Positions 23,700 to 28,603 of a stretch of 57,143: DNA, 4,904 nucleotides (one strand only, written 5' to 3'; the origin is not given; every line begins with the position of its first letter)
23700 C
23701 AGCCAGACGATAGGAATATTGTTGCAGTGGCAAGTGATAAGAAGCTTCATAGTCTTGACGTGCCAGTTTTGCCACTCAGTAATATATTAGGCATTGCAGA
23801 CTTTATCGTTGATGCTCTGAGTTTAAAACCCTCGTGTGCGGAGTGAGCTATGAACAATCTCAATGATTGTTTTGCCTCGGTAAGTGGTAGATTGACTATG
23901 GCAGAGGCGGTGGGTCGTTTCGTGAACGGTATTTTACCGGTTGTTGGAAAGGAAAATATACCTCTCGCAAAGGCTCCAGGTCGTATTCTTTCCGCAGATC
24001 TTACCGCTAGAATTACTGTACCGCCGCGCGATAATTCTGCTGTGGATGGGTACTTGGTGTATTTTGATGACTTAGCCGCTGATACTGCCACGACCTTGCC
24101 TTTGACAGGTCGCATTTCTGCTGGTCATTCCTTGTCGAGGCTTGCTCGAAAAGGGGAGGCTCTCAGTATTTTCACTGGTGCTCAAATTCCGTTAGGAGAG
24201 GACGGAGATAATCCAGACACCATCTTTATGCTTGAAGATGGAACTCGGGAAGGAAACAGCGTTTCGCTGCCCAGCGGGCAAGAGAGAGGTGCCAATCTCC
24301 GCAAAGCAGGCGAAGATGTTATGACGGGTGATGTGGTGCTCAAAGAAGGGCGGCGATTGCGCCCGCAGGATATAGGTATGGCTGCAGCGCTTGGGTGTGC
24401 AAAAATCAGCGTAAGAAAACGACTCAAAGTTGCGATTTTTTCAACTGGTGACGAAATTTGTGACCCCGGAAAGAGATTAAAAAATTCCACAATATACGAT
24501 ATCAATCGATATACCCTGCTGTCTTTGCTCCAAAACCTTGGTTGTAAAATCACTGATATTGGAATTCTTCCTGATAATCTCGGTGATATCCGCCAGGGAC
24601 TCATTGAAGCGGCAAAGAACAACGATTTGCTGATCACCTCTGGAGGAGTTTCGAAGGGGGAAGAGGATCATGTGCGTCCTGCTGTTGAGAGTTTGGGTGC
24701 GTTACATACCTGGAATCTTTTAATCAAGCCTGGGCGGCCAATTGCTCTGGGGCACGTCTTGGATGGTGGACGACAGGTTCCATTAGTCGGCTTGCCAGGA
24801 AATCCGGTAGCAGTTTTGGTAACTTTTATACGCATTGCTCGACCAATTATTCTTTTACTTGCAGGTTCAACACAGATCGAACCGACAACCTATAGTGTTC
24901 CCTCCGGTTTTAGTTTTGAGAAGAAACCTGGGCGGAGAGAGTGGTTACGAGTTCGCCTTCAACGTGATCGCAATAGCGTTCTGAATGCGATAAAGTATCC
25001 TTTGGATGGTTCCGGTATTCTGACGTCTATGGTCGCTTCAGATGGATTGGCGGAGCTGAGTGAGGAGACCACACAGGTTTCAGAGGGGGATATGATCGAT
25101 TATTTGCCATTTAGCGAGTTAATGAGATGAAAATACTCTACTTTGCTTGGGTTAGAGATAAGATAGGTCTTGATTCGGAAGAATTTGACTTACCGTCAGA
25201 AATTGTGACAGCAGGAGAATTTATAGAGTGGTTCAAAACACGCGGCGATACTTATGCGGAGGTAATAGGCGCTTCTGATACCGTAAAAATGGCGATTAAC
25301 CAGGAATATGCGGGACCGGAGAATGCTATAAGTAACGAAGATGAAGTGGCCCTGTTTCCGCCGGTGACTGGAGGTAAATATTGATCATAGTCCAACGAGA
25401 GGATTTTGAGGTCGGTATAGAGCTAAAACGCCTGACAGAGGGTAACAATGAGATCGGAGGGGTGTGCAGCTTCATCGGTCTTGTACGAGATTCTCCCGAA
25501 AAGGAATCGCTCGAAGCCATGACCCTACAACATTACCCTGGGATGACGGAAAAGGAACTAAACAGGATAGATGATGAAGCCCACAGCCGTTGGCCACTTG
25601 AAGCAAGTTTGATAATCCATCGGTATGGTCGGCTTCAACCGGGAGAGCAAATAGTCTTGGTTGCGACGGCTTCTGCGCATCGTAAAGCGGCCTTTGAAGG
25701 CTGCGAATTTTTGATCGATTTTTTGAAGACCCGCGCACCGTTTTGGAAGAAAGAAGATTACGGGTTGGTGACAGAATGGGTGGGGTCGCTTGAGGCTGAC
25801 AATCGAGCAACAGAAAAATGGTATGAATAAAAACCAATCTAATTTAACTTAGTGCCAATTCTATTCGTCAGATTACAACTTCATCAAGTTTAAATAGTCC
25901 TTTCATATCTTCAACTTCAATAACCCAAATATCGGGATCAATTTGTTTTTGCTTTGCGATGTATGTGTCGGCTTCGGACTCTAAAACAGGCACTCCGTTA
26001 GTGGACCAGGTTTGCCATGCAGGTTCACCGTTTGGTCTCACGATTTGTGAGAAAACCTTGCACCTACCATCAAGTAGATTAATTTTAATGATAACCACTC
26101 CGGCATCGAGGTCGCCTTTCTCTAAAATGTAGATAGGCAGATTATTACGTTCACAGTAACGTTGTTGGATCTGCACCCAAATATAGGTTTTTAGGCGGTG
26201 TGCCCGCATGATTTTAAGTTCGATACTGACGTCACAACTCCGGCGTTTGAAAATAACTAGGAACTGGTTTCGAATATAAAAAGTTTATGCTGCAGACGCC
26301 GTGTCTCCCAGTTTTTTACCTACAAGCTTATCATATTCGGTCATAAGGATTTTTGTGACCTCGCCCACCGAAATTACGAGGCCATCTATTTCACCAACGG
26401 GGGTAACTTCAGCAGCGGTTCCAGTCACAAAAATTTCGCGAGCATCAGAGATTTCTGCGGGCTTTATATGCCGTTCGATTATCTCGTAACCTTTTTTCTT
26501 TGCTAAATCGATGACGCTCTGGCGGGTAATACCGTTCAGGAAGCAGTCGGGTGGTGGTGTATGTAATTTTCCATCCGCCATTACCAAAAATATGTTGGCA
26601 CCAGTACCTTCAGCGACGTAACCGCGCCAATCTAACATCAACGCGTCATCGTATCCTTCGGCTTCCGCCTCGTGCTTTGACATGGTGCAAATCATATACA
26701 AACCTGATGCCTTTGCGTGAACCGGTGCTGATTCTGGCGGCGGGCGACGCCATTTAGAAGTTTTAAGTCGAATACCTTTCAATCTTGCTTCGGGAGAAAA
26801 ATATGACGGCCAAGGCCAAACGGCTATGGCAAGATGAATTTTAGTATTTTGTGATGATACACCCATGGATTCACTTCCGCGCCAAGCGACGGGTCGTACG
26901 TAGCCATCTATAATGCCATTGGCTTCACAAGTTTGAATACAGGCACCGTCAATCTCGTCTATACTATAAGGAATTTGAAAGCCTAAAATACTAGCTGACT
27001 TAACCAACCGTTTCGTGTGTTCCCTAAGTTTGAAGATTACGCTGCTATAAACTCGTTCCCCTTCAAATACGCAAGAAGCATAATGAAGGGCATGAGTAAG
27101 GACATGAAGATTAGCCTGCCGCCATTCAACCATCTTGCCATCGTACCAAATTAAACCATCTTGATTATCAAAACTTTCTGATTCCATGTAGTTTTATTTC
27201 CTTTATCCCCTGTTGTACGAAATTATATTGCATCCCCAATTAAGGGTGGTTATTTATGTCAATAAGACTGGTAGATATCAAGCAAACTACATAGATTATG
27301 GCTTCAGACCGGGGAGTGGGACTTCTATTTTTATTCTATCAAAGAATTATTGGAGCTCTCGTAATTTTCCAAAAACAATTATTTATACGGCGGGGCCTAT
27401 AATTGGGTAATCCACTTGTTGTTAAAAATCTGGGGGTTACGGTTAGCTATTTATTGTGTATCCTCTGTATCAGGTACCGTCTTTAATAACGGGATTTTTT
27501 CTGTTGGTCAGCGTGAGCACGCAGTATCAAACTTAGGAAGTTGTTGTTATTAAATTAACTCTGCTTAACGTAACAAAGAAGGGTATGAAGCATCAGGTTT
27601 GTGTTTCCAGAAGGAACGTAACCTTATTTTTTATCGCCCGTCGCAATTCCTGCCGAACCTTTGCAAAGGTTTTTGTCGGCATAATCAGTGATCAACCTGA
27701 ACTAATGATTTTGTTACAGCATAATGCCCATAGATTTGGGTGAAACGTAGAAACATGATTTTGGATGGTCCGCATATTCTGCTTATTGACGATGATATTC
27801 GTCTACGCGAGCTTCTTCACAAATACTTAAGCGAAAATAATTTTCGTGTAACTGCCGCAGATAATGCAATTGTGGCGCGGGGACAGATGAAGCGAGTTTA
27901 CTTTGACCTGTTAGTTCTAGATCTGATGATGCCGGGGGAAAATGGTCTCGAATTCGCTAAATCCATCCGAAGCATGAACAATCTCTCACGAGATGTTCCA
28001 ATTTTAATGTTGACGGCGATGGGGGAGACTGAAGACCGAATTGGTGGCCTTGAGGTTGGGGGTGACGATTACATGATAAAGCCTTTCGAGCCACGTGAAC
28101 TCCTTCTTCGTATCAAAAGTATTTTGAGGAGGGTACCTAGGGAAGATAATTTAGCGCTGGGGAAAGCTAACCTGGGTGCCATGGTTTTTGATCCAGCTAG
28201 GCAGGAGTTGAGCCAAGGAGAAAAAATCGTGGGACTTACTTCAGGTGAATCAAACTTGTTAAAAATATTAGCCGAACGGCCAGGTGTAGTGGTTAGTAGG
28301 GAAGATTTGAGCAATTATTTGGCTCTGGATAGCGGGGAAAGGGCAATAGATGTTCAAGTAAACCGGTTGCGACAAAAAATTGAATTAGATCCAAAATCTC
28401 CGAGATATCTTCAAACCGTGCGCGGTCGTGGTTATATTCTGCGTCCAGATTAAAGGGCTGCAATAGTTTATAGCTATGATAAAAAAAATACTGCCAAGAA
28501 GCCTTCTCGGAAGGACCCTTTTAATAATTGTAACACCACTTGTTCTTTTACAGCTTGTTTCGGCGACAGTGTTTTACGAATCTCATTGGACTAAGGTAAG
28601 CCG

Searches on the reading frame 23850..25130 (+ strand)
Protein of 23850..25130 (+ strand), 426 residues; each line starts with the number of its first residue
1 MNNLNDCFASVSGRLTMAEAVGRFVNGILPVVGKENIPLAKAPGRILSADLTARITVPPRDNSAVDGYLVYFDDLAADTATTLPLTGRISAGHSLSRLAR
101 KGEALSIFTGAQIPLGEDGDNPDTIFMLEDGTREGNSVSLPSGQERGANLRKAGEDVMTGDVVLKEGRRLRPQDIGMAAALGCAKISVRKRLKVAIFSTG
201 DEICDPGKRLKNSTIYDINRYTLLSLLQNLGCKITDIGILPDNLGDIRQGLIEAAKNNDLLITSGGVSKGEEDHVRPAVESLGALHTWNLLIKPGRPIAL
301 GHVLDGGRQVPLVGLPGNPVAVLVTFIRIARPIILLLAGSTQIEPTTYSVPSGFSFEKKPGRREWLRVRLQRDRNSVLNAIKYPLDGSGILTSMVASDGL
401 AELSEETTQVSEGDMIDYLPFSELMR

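Call 45: search_protein_families(library=pfam, max_evalue=0.000001, proteins=[window:23850-25130:+])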
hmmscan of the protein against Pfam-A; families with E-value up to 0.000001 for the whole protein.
window:23850-25130:+ (426 aa): 3 families
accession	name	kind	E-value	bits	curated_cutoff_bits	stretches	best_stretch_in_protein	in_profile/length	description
PF03453.22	MoeA_N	-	6.8e-34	117.3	30.8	1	16-182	2-160/160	MoeA N-terminal region (domain I and II)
PF00994.29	MoCF_biosynth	-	7.7e-28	97.5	26.6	1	195-334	1-142/144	Probable molybdopterin binding domain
PF03454.20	MoeA_C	-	1.7e-15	57.4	22.1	1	351-421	3-72/72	MoeA C-terminal region (domain IV)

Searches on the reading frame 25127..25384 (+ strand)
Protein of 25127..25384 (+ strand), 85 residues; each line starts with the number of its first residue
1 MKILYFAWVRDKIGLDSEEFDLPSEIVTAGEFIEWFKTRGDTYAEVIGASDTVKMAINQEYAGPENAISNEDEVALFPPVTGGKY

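Call 51: search_protein_families(library=pfam, max_evalue=0.000001, proteins=[window:25127-25384:+])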
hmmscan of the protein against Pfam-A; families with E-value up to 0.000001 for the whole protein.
window:25127-25384:+ (85 aa): 1 family
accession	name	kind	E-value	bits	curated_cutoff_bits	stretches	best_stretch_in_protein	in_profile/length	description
PF02597.26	ThiS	-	6.7e-15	55.8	22.5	1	3-83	1-76/76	ThiS family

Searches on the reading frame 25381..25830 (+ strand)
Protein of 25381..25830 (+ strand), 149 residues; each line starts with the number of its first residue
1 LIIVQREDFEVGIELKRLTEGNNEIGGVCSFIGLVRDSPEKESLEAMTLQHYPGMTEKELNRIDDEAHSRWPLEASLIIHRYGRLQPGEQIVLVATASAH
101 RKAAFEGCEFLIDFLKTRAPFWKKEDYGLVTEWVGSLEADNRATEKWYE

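Call 51: search_protein_families(library=pfam, max_evalue=0.000001, proteins=[window:25381-25830:+])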
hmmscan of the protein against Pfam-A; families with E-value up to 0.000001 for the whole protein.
window:25381-25830:+ (149 aa): 1 family
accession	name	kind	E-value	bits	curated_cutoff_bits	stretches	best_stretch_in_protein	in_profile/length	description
PF02391.22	MoaE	-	2.1e-36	125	23.4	1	5-118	2-114/114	MoaE protein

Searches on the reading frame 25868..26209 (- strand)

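Call 51: search_protein_families(library=pfam, max_evalue=0.000001, proteins=[window:25868-26209:-])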
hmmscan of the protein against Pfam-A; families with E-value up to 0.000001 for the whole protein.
window:25868-26209:- (113 aa): 1 family
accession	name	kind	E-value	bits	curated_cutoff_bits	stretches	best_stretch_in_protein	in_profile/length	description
PF07372.17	DUF1491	-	9.4e-26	90.6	25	1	6-104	1-99/104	Protein of unknown function (DUF1491)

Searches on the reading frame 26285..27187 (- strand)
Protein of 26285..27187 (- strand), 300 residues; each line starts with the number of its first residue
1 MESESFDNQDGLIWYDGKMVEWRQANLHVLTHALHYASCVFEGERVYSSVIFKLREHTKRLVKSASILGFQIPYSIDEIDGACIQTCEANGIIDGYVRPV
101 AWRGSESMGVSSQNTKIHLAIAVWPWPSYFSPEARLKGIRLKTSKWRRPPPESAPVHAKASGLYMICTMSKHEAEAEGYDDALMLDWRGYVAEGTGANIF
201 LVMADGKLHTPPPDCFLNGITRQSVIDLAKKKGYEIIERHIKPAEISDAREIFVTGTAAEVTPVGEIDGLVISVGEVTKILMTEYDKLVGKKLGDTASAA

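Call 51: search_protein_families(library=pfam, max_evalue=0.000001, proteins=[window:26285-27187:-])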
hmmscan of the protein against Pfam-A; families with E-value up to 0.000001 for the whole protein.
window:26285-27187:- (300 aa): 1 family
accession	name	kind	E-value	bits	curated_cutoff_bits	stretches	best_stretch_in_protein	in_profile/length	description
PF01063.24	Aminotran_4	-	2.5e-54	184.9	28.5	1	40-267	2-223/223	Amino-transferase class IV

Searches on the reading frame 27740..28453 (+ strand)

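Call 51: search_protein_families(library=pfam, max_evalue=0.000001, proteins=[window:27740-28453:+])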
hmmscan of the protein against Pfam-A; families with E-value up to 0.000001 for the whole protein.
window:27740-28453:+ (237 aa): 2 families
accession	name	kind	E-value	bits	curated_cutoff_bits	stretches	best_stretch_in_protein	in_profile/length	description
PF00072.30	Response_reg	-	7.4e-25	87.7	30.2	1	13-125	1-110/111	Response regulator receiver domain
PF00486.34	Trans_reg_C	-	7.1e-19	68.1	26.2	1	164-234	4-77/77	Transcriptional regulatory protein, C terminal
